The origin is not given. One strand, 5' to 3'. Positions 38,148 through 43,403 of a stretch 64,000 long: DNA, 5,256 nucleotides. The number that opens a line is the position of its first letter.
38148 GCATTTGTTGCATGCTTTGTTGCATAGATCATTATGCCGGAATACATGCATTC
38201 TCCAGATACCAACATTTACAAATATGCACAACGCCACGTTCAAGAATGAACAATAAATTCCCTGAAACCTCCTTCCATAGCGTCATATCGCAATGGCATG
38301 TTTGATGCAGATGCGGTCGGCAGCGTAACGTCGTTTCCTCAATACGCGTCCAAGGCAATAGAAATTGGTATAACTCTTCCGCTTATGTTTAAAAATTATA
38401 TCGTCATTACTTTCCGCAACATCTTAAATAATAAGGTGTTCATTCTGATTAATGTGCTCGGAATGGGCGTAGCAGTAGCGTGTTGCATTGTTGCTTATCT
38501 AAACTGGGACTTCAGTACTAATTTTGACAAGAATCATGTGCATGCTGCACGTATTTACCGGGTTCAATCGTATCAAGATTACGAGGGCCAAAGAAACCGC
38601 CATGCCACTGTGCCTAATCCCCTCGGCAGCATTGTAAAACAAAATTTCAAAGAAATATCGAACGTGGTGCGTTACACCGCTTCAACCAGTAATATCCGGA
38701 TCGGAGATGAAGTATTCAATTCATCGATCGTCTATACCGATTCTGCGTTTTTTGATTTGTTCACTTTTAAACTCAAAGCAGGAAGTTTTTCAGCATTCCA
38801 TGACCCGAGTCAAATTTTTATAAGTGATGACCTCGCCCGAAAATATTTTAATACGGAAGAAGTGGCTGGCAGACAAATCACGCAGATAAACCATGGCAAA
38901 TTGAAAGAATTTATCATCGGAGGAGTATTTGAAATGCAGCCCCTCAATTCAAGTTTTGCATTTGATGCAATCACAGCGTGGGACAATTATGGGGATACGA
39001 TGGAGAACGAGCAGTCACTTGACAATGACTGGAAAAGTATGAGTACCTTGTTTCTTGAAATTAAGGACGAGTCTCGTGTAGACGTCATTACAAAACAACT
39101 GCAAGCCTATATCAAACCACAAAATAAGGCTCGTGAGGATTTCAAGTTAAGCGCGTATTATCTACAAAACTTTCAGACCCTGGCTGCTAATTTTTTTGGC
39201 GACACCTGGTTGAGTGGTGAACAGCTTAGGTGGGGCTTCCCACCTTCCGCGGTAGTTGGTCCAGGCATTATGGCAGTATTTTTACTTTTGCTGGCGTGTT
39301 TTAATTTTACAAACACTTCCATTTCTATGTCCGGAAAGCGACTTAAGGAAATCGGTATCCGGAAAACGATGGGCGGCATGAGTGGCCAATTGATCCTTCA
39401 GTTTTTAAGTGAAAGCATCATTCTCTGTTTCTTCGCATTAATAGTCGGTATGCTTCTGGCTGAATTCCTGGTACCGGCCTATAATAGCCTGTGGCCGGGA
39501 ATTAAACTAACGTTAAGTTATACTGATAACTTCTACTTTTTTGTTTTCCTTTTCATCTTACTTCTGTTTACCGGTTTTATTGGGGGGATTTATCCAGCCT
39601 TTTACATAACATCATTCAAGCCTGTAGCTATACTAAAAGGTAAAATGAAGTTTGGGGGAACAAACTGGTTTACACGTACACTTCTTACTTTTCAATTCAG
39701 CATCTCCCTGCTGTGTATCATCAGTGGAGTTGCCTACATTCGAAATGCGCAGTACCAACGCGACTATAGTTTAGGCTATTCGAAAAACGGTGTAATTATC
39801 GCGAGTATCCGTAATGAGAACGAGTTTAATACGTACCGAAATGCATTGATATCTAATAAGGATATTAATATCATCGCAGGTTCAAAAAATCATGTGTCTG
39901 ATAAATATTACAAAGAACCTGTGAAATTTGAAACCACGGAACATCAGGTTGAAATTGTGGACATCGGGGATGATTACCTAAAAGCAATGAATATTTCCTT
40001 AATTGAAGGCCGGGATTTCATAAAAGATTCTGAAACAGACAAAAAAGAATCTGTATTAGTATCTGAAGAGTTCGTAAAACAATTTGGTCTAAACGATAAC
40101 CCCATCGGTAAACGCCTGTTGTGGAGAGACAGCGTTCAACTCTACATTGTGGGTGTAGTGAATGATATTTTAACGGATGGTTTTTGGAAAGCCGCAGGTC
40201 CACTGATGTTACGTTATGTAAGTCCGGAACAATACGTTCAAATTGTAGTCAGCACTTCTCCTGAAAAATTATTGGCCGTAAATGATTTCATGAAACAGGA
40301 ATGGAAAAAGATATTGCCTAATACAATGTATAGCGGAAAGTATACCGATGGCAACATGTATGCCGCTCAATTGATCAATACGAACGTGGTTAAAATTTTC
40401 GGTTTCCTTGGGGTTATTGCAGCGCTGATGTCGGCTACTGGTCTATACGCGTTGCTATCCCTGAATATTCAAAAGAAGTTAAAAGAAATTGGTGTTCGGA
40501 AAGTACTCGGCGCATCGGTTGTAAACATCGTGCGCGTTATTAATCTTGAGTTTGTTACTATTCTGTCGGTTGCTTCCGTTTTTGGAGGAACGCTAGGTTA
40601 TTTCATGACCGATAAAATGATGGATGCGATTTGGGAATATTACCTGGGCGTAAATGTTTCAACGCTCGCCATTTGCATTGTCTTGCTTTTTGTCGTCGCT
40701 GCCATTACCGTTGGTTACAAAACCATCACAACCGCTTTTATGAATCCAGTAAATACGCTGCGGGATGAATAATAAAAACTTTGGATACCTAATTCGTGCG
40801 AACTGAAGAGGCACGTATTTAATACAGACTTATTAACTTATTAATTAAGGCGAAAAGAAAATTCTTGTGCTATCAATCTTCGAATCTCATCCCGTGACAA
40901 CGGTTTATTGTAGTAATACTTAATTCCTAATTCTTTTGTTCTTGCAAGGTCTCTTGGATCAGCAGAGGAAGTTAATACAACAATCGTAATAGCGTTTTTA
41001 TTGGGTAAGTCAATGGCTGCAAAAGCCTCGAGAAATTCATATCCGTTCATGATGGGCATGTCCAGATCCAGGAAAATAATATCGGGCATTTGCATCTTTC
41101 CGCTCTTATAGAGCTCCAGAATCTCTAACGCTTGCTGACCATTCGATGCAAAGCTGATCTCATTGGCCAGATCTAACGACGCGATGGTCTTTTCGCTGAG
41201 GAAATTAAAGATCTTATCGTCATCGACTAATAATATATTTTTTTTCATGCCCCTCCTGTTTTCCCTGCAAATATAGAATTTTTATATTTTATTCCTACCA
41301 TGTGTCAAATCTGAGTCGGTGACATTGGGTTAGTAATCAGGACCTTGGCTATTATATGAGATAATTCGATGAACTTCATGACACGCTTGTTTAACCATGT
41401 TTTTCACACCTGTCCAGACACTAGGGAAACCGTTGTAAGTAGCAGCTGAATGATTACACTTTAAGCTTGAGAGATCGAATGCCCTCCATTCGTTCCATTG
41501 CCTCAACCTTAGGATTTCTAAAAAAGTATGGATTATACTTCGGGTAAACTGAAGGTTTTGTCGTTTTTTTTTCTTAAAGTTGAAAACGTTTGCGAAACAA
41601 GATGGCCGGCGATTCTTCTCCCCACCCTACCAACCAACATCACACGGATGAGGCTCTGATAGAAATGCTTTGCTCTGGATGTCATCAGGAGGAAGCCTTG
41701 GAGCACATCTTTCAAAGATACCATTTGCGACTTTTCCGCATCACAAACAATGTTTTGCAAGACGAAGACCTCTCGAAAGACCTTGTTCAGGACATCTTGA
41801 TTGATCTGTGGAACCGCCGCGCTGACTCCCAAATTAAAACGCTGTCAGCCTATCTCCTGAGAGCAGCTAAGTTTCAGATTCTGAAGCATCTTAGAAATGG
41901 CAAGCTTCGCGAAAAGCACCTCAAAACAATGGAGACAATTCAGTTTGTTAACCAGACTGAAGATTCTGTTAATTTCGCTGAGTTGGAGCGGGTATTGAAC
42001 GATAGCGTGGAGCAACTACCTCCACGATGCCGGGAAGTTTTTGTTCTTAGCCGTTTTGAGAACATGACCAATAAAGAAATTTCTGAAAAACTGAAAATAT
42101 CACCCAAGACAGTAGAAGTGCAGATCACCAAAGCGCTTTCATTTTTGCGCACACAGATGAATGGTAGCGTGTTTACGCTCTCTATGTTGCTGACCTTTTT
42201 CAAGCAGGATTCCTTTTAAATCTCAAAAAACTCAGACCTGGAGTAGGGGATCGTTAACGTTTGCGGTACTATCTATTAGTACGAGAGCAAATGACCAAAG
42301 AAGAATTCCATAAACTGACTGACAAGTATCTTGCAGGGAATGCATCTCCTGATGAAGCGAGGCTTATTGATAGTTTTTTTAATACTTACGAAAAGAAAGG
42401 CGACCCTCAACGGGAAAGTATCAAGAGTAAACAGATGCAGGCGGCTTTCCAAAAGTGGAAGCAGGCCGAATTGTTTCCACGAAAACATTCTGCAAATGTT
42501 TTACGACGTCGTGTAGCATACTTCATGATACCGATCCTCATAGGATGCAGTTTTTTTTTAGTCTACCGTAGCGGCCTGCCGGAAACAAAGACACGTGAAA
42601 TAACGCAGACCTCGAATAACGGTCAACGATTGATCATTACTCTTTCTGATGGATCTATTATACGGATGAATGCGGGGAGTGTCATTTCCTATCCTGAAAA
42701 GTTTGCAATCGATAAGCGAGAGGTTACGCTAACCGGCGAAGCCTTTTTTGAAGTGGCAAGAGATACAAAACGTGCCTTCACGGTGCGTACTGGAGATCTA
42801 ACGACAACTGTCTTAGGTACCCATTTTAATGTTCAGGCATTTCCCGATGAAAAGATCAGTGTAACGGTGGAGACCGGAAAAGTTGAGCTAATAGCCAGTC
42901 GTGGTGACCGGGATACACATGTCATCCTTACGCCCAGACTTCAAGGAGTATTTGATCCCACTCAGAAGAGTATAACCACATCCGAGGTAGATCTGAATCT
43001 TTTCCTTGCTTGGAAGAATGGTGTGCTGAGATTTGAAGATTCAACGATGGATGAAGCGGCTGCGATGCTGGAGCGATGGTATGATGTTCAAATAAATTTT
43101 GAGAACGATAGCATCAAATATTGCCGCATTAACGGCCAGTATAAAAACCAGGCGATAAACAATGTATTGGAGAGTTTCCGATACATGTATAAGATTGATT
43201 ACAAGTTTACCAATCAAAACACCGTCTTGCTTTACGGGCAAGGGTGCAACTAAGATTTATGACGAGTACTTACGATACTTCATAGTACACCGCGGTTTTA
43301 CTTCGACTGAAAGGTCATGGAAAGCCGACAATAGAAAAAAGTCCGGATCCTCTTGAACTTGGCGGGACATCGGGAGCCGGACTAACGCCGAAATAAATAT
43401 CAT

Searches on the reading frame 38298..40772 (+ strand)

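Call 6: search_protein_families(library=pfam, proteins=[window:38298-40772:+], max_evalue=0.001)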
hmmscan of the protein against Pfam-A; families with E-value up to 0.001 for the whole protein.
window:38298-40772:+ (824 aa): 2 families
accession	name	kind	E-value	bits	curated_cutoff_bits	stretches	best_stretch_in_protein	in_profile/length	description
PF12704.14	MacB_PCD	-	1.6e-28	100.9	27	2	50-270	2-206/207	MacB-like periplasmic core domain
PF02687.27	FtsX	-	9.2e-21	74.6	25.5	2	324-441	2-119/120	FtsX-like permease C-terminal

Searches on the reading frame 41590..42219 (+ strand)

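Call 6: search_protein_families(library=pfam, proteins=[window:41590-42219:+], max_evalue=0.001)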
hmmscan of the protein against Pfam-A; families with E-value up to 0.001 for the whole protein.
window:41590-42219:+ (209 aa): 6 families
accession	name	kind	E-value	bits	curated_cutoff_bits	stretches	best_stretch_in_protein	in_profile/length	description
PF08281.18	Sigma70_r4_2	-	2.5e-15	56.3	25.7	1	138-186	6-54/54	Sigma-70, region 4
PF04542.20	Sigma70_r2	-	6.3e-09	35.9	24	1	40-104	1-68/71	Sigma-70 region 2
PF04545.22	Sigma70_r4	-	1.9e-08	34.1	24.1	1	141-187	3-49/50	Sigma-70, region 4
PF07638.17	Sigma70_ECF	-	3e-07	31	21.1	1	34-190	16-179/185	ECF sigma factor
PF00196.25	GerE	-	8e-06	25.8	23.5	1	148-183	6-42/57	Bacterial regulatory proteins, luxR family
PF13412.12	HTH_24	-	0.00057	19.8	21.9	0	153-179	12-38/48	Winged helix-turn-helix DNA-binding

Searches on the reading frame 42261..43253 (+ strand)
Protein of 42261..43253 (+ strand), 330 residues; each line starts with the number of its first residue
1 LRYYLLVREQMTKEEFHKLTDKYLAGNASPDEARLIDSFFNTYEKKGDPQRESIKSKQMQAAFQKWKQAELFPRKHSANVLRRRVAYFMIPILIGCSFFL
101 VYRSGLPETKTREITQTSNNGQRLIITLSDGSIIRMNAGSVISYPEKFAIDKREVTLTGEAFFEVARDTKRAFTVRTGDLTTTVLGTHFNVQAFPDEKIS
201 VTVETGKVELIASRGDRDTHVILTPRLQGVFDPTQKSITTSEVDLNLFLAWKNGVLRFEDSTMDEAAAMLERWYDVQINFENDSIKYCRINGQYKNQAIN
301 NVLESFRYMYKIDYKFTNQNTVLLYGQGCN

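Call 6: search_protein_families(library=pfam, proteins=[window:42261-43253:+], max_evalue=0.001)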
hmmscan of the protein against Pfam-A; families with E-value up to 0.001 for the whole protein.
window:42261-43253:+ (330 aa): 2 families
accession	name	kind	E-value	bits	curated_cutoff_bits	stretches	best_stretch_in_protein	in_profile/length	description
PF04773.18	FecR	-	2e-17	63.8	24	1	118-209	5-97/97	FecR protein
PF16344.10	FecR_C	-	3.4e-17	62.7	24.4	1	256-322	2-68/70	FecR, C-terminal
